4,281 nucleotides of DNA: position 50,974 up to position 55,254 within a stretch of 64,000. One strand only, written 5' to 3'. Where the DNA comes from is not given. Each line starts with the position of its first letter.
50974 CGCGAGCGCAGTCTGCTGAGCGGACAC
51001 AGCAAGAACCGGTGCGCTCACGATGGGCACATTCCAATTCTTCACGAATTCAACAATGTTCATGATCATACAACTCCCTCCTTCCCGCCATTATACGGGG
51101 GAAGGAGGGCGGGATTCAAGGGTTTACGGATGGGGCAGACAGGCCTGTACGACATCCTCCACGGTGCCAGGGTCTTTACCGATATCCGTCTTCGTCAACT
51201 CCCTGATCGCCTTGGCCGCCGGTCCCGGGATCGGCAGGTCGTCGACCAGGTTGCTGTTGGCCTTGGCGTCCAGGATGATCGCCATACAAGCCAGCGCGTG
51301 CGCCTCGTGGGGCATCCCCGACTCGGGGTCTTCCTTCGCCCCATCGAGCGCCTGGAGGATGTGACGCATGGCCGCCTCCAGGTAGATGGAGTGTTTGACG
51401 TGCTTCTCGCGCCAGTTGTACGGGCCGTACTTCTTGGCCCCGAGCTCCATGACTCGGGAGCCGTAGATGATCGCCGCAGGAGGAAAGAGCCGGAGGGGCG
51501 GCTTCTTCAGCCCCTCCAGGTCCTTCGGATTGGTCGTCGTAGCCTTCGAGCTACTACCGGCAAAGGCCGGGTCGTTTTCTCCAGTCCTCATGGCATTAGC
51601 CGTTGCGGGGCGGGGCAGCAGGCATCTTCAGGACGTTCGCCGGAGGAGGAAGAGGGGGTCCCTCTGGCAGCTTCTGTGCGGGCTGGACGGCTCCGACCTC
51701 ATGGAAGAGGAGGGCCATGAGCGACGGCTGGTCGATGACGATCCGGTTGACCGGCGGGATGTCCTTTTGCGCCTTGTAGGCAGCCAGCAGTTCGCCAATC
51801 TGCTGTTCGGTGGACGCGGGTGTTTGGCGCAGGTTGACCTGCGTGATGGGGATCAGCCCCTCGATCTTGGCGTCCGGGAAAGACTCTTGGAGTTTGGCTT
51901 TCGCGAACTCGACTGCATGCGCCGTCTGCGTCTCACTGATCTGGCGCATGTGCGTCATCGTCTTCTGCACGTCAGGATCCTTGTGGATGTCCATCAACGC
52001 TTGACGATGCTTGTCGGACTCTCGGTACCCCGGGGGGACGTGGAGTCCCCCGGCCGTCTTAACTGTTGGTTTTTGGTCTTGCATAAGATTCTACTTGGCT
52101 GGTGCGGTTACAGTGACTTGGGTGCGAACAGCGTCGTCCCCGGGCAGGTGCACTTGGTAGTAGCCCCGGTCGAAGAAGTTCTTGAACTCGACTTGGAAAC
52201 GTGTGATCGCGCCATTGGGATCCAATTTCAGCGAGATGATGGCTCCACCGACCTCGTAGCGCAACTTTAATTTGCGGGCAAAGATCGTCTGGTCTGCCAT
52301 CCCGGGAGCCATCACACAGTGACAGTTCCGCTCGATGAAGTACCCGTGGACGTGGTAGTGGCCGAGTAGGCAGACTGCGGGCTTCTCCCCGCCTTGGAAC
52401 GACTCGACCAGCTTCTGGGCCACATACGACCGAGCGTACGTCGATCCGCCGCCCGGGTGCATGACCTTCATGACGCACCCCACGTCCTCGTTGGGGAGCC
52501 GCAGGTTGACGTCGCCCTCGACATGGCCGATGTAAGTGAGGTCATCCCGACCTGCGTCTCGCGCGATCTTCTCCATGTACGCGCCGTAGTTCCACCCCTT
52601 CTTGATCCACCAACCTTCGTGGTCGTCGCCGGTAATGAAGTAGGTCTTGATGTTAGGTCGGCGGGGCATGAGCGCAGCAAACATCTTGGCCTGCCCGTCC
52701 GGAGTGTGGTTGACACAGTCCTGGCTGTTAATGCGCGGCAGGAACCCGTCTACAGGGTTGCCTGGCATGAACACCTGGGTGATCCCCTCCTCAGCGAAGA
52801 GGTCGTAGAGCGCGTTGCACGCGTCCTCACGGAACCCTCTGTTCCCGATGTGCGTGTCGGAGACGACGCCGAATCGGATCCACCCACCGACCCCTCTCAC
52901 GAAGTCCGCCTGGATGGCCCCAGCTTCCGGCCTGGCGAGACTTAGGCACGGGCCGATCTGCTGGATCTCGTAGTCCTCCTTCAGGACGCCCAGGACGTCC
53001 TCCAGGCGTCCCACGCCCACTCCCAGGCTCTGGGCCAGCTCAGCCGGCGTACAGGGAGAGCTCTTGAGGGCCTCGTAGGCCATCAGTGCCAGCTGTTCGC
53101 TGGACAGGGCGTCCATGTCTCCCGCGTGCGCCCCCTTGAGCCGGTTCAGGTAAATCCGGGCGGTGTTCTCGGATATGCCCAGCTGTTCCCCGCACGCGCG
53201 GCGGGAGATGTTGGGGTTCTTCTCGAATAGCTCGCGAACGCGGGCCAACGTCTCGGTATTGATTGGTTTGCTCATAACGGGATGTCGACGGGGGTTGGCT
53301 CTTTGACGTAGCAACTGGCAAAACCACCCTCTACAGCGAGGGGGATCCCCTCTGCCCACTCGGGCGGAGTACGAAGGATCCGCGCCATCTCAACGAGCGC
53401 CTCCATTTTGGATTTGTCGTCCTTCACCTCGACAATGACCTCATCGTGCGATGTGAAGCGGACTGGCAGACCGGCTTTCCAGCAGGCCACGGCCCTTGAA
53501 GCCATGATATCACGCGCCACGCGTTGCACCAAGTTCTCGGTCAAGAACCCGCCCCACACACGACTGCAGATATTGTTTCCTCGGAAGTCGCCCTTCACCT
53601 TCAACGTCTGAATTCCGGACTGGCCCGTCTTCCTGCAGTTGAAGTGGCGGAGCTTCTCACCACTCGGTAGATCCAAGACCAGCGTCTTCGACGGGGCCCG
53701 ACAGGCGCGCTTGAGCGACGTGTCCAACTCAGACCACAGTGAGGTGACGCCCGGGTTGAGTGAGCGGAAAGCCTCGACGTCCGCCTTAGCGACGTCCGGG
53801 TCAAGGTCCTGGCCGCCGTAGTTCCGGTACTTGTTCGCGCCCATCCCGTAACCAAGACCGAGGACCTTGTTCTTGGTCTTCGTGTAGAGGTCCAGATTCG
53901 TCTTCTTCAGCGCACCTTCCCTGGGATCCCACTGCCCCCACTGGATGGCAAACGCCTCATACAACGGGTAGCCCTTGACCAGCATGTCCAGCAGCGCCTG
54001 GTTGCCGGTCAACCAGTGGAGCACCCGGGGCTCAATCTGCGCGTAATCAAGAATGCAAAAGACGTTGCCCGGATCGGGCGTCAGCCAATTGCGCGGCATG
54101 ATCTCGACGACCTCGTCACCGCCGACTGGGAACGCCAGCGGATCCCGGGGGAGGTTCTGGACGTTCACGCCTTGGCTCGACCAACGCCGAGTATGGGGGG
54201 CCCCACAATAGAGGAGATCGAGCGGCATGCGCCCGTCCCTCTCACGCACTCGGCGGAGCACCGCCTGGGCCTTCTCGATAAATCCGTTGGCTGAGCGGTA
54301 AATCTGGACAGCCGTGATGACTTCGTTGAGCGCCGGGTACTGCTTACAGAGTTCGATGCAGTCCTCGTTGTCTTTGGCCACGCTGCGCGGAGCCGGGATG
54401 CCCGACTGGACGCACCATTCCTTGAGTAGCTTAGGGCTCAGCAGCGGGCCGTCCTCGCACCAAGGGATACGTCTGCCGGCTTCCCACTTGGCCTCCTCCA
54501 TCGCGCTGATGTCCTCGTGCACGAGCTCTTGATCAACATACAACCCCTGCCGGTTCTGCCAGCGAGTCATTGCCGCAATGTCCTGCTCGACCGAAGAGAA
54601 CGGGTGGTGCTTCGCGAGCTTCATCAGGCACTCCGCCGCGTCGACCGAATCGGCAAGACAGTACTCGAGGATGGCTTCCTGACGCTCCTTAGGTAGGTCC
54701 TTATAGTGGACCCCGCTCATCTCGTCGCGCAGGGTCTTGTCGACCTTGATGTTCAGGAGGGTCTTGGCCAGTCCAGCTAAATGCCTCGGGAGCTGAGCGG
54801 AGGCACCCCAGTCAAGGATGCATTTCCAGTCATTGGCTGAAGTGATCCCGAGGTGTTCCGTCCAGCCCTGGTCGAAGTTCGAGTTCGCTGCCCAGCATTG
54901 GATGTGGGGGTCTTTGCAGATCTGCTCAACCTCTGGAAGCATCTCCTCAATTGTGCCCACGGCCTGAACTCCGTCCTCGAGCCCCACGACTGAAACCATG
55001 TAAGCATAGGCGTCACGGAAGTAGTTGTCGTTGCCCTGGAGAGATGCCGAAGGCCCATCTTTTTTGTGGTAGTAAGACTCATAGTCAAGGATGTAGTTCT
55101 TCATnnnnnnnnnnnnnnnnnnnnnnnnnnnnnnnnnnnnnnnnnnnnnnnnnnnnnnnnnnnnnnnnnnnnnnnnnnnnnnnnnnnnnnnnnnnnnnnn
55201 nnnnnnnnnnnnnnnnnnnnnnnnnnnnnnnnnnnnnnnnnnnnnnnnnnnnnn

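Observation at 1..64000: Strongly over-represented 10-mer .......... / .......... scattered through genes and intergenic DNA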

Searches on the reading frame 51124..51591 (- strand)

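Call 39: search_protein_families(library=pfam, proteins=[window:51124-51591:-], max_evalue=0.01)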
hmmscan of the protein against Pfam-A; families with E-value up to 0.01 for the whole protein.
window:51124-51591:- (155 aa): 1 family
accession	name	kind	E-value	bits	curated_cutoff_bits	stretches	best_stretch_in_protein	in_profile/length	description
PF18909.5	dGTP_diPhyd_N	-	3.1e-26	91.7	27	1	21-118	2-98/99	dATP/dGTP diphosphohydrolase, N-terminal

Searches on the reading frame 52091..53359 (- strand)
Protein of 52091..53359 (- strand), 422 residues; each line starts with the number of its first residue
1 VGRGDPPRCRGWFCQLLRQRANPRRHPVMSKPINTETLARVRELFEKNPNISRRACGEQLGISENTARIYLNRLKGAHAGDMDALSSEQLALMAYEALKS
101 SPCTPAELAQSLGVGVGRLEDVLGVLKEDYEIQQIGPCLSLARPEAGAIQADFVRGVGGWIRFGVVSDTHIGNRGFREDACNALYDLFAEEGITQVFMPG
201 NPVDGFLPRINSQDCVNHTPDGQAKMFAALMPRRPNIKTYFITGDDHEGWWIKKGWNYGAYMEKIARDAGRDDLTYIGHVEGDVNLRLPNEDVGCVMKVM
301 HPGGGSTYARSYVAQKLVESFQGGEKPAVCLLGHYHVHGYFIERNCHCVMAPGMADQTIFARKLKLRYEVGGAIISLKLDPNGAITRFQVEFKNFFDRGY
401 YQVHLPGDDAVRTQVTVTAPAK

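Call 38: search_protein_families(library=phrogs, proteins=[window:52091-53359:-], max_evalue=0.001)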
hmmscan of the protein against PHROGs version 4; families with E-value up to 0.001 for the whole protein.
window:52091-53359:- (422 aa): 1 family
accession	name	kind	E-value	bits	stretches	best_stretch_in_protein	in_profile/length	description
phrog_633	-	transcription regulation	0.00037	22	1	40-87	6-51/111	transcriptional regulator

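Call 39: search_protein_families(library=pfam, proteins=[window:52091-53359:-], max_evalue=0.01)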
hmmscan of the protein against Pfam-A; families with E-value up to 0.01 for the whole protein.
window:52091-53359:- (422 aa): 1 family
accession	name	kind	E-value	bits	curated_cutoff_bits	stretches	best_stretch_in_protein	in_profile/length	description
PF13412.12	HTH_24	-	0.0026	17.7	21.9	0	44-75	11-42/48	Winged helix-turn-helix DNA-binding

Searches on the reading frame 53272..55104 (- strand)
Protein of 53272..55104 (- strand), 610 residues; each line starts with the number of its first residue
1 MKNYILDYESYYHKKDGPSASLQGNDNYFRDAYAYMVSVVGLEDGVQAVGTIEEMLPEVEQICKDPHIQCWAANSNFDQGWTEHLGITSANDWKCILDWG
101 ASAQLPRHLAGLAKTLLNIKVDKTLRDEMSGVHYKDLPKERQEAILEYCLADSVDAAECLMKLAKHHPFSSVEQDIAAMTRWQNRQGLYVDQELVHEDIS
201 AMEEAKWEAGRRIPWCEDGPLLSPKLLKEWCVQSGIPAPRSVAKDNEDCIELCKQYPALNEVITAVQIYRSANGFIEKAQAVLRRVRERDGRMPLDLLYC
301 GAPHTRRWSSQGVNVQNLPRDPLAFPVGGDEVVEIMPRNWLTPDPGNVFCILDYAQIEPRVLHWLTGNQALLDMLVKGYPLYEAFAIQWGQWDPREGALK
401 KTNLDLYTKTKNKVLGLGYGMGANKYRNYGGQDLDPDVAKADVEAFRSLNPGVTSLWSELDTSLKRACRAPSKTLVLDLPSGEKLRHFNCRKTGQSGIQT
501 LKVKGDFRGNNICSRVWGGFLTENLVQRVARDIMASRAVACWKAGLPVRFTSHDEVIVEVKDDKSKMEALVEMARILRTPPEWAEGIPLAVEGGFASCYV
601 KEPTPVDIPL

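Call 8: search_protein_families(library=pfam, proteins=[window:53272-55104:-])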
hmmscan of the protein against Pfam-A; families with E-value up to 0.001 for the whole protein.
window:53272-55104:- (610 aa): 1 family
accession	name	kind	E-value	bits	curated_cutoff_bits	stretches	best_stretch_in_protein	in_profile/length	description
PF00476.26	DNA_pol_A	-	1.4e-11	44.4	34.3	1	259-461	72-259/381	DNA polymerase family A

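Call 25: find_related_loci(query=window:53272-55104:-, collection=metagenome_contigs, flank=10000)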
Query window:53272-55104:- (610 aa) in metagenome_contigs; peptide patterns used: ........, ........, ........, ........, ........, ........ (x = any residue, [..] = any of these).
71 stretches matched a pattern; 31 encode a relative of the query (tblastn E <= 1e-3); 31 distinct loci.
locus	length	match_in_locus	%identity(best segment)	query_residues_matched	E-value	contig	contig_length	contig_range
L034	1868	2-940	44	308-601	3e-76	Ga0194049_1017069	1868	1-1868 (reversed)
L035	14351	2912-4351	28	122-601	2e-38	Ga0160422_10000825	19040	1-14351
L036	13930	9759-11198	28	122-601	2e-37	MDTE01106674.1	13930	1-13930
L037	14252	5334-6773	28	122-601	6e-37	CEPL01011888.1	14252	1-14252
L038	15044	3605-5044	28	122-601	2e-36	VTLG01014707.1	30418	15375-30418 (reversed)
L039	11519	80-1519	27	122-601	2e-36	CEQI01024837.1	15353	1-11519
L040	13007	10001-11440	28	122-601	3e-36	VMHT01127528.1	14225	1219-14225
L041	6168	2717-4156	27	122-601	2e-36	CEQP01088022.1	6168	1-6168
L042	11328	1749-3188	27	122-601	8e-36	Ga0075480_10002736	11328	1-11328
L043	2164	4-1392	27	136-601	7e-36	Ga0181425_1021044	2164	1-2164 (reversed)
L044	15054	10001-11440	28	122-601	2e-35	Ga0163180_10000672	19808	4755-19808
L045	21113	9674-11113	27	122-601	1e-35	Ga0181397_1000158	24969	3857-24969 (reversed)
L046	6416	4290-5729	27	122-601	1e-35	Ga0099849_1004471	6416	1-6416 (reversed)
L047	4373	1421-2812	28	136-601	7e-35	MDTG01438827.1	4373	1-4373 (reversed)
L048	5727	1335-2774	27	122-601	2e-34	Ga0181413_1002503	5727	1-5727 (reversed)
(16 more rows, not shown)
